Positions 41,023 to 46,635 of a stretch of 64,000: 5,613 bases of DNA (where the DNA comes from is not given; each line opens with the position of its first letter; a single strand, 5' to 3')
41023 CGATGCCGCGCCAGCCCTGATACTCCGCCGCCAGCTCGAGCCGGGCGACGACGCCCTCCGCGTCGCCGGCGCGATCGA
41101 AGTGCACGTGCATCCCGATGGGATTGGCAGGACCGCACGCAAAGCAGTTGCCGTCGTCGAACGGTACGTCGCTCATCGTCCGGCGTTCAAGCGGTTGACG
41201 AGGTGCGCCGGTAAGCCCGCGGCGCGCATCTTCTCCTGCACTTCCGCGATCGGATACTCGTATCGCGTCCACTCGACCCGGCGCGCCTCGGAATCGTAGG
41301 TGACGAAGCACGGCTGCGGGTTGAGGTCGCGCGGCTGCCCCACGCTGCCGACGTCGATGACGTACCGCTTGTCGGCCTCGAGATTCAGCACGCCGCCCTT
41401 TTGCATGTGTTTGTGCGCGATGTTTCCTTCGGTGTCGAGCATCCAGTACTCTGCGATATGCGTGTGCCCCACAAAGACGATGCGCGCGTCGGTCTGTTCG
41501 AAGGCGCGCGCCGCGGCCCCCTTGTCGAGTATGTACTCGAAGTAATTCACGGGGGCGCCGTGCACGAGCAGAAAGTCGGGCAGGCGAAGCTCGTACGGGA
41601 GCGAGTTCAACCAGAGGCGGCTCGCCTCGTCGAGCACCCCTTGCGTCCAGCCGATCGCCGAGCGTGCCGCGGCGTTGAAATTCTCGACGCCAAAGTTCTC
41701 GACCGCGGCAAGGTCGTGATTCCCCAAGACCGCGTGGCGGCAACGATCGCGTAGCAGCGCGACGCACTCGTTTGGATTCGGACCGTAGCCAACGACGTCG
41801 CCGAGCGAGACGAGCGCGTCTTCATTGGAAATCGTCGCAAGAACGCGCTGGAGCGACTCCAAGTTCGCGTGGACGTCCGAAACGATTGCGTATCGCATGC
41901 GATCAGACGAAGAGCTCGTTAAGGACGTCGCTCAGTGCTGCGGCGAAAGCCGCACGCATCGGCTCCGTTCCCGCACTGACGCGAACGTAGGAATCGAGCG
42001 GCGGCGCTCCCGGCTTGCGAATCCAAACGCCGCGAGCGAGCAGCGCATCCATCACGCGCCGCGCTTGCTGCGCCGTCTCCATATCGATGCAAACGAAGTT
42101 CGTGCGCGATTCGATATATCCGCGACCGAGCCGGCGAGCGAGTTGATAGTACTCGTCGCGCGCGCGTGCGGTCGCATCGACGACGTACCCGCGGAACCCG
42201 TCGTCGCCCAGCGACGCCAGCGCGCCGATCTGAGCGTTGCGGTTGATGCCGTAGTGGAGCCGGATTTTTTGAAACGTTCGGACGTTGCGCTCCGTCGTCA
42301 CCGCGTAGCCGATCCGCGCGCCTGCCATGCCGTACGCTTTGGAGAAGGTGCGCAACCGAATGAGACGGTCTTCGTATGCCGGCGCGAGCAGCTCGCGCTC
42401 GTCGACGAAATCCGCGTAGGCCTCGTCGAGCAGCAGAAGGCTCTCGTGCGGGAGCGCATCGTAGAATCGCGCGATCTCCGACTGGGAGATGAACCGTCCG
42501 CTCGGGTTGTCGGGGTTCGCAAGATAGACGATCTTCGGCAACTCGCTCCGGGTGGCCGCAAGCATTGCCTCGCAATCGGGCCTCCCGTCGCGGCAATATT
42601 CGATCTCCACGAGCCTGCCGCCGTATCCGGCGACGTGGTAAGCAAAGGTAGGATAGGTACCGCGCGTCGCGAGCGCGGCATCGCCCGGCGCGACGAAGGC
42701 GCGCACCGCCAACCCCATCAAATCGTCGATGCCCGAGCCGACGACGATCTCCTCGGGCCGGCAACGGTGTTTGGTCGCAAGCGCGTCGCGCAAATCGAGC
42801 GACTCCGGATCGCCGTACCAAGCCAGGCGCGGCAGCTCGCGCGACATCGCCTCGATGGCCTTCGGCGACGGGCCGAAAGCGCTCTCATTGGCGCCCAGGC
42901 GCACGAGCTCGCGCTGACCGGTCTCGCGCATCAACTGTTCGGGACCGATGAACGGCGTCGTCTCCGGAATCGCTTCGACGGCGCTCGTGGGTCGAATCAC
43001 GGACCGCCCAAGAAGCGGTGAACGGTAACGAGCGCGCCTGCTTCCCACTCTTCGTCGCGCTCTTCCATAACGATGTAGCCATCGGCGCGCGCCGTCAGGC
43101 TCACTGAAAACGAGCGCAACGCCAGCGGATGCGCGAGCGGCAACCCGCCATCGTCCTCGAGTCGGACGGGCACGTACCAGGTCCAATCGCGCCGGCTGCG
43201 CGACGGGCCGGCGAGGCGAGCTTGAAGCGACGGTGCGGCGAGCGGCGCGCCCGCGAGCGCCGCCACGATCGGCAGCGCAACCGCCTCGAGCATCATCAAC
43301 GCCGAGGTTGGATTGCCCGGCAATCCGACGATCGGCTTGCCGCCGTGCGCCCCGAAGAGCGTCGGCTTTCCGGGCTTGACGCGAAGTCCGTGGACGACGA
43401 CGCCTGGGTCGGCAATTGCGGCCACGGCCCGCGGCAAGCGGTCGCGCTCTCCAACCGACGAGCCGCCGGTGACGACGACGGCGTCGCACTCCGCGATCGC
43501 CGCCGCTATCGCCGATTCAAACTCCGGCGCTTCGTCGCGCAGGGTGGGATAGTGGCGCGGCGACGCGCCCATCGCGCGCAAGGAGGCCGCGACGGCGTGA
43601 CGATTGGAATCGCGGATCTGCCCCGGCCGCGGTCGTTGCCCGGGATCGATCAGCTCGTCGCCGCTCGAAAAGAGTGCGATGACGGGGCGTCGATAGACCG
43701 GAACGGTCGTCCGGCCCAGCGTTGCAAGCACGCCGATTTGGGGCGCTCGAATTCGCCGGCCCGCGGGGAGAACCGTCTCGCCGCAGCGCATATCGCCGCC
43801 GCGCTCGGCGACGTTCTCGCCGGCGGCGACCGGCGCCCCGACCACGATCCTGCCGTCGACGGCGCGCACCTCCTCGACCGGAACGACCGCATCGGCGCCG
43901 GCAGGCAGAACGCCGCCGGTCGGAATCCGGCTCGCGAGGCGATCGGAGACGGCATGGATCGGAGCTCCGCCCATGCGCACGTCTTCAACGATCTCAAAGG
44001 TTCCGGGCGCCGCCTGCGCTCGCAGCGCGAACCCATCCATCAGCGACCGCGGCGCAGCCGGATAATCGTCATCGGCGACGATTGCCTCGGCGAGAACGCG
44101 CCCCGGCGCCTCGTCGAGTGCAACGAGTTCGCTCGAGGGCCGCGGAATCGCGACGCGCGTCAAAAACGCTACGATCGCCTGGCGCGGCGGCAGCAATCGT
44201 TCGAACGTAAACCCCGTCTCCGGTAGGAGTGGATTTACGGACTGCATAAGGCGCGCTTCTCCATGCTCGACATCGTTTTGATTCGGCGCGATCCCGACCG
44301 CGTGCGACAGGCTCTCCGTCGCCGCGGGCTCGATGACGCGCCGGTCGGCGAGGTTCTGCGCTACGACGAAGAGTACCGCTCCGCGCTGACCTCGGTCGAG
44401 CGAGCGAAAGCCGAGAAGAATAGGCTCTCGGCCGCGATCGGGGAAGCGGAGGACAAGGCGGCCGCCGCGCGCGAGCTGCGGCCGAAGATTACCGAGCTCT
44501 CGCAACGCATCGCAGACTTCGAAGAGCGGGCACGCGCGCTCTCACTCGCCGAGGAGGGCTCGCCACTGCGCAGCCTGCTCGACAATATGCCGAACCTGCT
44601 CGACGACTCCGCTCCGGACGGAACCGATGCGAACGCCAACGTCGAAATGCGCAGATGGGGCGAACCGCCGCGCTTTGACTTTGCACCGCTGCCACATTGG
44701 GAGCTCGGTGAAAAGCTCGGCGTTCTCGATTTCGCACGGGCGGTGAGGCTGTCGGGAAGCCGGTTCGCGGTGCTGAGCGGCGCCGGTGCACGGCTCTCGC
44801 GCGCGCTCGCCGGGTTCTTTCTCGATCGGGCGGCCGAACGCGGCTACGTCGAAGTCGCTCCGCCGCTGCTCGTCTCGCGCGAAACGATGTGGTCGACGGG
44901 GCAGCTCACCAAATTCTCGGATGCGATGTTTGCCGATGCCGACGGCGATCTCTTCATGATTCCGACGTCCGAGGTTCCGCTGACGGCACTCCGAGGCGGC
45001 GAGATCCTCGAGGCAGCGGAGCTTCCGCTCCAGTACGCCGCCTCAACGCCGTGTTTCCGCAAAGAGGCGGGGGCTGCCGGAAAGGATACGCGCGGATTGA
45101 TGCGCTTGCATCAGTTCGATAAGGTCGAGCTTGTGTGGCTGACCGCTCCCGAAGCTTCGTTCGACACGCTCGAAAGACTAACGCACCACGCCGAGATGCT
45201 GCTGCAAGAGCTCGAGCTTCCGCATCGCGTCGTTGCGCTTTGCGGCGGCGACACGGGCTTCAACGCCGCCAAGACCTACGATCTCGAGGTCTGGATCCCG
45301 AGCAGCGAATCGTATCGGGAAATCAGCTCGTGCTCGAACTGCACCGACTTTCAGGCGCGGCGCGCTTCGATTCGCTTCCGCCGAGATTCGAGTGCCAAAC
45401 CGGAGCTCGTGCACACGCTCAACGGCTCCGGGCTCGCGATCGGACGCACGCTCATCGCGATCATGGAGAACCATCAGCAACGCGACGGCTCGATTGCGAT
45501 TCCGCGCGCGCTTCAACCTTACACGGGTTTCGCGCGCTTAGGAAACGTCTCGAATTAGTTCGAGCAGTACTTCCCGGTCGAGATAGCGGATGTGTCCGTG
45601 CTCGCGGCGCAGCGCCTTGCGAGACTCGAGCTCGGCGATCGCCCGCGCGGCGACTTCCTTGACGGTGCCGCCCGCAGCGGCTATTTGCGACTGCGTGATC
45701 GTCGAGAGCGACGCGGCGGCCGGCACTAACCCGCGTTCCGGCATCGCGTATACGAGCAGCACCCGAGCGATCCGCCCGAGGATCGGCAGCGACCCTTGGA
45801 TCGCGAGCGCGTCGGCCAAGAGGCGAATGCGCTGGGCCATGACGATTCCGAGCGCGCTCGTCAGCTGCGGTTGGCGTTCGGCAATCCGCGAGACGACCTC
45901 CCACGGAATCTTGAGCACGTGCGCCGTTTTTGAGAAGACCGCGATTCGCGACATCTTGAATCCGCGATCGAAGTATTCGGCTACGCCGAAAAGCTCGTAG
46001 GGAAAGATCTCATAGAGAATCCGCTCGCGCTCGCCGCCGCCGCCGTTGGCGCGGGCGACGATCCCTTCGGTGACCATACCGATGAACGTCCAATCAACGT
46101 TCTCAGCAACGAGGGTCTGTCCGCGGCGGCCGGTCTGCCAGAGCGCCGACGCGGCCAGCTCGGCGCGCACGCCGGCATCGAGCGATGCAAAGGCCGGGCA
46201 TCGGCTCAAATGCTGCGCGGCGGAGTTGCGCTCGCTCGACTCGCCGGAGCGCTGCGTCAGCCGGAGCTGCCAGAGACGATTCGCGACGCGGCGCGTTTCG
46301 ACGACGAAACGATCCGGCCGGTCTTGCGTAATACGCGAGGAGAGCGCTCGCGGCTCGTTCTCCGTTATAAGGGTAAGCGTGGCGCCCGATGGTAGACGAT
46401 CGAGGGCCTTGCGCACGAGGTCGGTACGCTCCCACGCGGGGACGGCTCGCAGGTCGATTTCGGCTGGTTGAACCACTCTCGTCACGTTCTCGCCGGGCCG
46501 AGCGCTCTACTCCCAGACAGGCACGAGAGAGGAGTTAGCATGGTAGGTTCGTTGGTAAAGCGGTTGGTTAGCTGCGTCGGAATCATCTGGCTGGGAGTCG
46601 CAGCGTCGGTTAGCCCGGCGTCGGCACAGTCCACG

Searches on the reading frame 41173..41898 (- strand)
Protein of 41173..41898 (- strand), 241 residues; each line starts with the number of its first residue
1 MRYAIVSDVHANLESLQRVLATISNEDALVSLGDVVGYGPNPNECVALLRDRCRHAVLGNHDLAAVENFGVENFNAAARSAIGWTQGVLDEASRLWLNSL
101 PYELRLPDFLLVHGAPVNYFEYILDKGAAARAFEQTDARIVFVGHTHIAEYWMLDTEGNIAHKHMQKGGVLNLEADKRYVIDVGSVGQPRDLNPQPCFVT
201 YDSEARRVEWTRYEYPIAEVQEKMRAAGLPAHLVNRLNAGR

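Call 27: search_protein_families(library=pfam, proteins=[window:41173-41898:-], max_evalue=0.00001)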
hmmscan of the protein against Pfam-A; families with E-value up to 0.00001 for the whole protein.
window:41173-41898:- (241 aa): 2 families
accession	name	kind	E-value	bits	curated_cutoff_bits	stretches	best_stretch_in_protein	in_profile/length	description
PF12850.12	Metallophos_2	-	1.3e-17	64.7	27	1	1-203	1-151/154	Calcineurin-like phosphoesterase superfamily domain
PF00149.33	Metallophos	-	1.4e-17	65.2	21.5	1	1-148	1-190/191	Calcineurin-like phosphoesterase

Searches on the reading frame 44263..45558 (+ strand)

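Call 26: search_protein_families(library=pfam, proteins=[window:44263-45558:+], max_evalue=0.00001)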
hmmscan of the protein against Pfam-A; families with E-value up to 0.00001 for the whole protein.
window:44263-45558:+ (431 aa): 2 families
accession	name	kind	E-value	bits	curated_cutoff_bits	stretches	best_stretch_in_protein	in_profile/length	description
PF00587.30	tRNA-synt_2b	-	8.7e-37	127.3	29.3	1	227-404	8-179/179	tRNA synthetase class II core domain (G, H, P, S and T)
PF02403.27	Seryl_tRNA_N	-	1.8e-19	70.4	28.2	1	1-94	1-94/108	Seryl-tRNA synthetase N-terminal domain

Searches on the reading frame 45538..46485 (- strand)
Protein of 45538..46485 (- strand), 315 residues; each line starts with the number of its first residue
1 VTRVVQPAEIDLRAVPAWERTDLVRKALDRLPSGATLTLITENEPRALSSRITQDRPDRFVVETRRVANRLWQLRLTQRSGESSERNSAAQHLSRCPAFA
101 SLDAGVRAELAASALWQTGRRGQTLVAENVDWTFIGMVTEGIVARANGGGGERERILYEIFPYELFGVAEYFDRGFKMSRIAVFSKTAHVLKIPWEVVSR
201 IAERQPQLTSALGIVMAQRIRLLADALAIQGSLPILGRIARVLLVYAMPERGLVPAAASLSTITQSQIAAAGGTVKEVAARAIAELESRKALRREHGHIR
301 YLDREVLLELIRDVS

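Call 26: search_protein_families(library=pfam, proteins=[window:45538-46485:-], max_evalue=0.00001)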
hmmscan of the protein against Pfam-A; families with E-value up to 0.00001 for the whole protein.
window:45538-46485:- (315 aa): 2 families
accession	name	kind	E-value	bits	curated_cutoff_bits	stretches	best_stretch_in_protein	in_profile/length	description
PF10006.14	DUF2249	-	1.5e-09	38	29.5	1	9-77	1-69/70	Uncharacterized conserved protein (DUF2249)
PF13545.12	HTH_Crp_2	-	1.1e-06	28.9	27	1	237-309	1-69/70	Crp-like helix-turn-helix domain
